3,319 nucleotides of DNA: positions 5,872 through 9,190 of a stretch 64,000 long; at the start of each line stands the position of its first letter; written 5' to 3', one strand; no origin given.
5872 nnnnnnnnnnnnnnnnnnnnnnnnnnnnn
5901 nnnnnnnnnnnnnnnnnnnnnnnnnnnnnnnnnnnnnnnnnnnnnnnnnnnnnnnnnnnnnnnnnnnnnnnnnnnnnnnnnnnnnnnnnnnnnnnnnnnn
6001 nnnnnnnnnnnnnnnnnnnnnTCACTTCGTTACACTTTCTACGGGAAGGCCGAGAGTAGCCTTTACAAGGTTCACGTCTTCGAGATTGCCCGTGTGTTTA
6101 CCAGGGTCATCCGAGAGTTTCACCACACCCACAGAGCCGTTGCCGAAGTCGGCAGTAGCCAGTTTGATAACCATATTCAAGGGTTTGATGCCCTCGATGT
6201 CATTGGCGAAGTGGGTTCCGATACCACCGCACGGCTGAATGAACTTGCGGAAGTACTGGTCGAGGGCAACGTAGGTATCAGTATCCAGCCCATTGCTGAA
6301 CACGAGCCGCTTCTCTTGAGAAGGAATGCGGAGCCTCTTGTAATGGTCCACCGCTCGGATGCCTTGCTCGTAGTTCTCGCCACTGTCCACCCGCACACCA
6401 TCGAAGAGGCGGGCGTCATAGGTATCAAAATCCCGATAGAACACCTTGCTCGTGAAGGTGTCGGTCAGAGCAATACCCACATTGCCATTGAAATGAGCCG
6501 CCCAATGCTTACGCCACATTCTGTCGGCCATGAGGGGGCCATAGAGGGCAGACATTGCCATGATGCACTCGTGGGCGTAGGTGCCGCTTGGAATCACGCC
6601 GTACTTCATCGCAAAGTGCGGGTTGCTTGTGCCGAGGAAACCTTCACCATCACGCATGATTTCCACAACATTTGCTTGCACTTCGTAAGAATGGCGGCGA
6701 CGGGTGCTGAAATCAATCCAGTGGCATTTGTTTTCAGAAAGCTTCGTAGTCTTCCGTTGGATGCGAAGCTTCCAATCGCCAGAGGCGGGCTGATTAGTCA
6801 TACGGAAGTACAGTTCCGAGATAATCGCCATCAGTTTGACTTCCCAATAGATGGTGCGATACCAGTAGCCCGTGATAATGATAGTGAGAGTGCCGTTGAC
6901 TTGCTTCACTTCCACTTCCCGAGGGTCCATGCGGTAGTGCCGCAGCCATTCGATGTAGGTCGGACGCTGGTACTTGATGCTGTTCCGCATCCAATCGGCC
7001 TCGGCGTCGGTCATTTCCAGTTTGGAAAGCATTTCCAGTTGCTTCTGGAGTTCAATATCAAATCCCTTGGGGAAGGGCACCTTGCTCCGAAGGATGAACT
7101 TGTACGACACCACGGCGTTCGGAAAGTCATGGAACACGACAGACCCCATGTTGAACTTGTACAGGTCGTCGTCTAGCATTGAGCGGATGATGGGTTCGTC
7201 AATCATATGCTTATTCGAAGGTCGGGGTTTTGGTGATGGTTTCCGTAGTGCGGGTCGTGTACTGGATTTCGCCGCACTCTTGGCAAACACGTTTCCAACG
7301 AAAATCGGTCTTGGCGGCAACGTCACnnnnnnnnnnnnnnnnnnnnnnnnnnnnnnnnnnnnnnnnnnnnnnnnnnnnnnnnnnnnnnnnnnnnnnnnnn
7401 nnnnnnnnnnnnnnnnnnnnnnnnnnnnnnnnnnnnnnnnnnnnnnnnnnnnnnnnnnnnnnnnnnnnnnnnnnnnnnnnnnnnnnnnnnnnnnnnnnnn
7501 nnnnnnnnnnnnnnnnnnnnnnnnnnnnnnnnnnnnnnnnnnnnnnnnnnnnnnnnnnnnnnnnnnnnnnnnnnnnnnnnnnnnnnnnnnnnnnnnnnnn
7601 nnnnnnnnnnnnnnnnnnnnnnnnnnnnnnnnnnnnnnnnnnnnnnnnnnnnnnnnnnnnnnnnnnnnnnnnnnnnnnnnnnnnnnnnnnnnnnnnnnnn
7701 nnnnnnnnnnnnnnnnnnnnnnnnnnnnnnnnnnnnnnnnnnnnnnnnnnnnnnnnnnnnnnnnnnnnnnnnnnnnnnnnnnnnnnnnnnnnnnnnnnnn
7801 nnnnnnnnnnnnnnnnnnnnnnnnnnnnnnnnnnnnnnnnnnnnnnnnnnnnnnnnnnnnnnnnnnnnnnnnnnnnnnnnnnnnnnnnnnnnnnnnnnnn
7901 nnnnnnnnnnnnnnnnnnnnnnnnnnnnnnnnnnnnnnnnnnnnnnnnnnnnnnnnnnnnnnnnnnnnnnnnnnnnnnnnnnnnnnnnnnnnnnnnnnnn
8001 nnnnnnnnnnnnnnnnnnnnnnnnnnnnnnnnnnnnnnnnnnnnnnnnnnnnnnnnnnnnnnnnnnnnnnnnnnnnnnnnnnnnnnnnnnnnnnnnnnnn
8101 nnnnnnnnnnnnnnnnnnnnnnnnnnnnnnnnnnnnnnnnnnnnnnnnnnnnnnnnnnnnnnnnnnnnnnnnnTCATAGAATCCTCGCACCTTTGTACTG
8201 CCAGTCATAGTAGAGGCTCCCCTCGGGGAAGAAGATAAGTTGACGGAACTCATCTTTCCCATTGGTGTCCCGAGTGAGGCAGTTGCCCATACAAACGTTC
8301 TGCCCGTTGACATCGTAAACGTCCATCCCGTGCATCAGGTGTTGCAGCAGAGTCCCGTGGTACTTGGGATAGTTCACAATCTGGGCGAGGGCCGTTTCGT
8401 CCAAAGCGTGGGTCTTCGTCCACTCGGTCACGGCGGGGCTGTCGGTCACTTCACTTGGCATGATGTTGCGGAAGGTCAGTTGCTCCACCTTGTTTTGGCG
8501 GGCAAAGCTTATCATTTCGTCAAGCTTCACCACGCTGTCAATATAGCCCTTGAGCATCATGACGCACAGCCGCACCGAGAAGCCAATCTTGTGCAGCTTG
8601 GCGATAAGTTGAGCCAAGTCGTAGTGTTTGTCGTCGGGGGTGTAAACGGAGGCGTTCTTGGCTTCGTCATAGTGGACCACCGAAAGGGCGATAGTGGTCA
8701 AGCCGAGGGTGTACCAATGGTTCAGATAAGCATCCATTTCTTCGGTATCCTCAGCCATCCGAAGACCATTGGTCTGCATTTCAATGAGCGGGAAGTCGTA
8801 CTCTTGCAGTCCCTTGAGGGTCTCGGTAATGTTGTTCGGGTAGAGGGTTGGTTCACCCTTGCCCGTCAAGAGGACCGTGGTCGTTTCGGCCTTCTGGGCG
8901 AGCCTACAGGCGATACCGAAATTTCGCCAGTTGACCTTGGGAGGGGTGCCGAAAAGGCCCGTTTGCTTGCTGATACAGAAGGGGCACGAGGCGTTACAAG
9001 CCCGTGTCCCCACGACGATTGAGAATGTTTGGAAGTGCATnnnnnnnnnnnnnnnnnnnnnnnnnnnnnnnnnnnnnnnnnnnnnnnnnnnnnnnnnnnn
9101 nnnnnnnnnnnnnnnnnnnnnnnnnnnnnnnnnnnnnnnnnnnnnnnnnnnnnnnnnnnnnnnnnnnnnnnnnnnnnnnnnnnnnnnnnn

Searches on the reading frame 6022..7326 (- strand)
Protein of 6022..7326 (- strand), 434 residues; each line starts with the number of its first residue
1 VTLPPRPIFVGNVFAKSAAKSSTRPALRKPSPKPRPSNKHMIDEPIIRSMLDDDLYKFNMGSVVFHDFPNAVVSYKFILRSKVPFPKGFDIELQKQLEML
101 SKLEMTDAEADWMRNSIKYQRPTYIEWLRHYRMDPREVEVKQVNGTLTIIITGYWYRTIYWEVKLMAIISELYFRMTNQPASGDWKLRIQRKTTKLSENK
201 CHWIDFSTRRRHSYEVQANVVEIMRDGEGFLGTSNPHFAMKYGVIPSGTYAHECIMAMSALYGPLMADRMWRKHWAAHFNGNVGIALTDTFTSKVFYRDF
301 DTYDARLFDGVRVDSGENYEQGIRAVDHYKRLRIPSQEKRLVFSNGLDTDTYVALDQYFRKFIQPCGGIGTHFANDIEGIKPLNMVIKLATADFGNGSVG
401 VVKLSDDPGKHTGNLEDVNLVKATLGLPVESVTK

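Call 4: search_protein_families(library=pfam, proteins=[window:6022-7326:-])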
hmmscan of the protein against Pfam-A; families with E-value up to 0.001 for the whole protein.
window:6022-7326:- (434 aa): 2 families
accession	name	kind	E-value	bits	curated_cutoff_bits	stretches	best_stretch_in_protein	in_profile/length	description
PF04095.22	NAPRTase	-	3.3e-41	142.1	20.8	1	202-426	2-236/239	Nicotinate phosphoribosyltransferase (NAPRTase) family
PF17767.7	NAPRTase_N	-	1.9e-30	106.2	32.6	1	51-170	1-125/125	Nicotinate phosphoribosyltransferase (NAPRTase) N-terminal domain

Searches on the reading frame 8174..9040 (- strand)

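Call 39: search_protein_families(library=pfam, proteins=[window:8174-9040:-], max_evalue=0.001)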
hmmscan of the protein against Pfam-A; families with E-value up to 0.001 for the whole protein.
window:8174-9040:- (288 aa): 1 family
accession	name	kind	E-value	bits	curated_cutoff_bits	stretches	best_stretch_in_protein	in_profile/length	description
PF04055.27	Radical_SAM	-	7.6e-11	42.9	29.5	1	11-168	3-156/166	Radical SAM superfamily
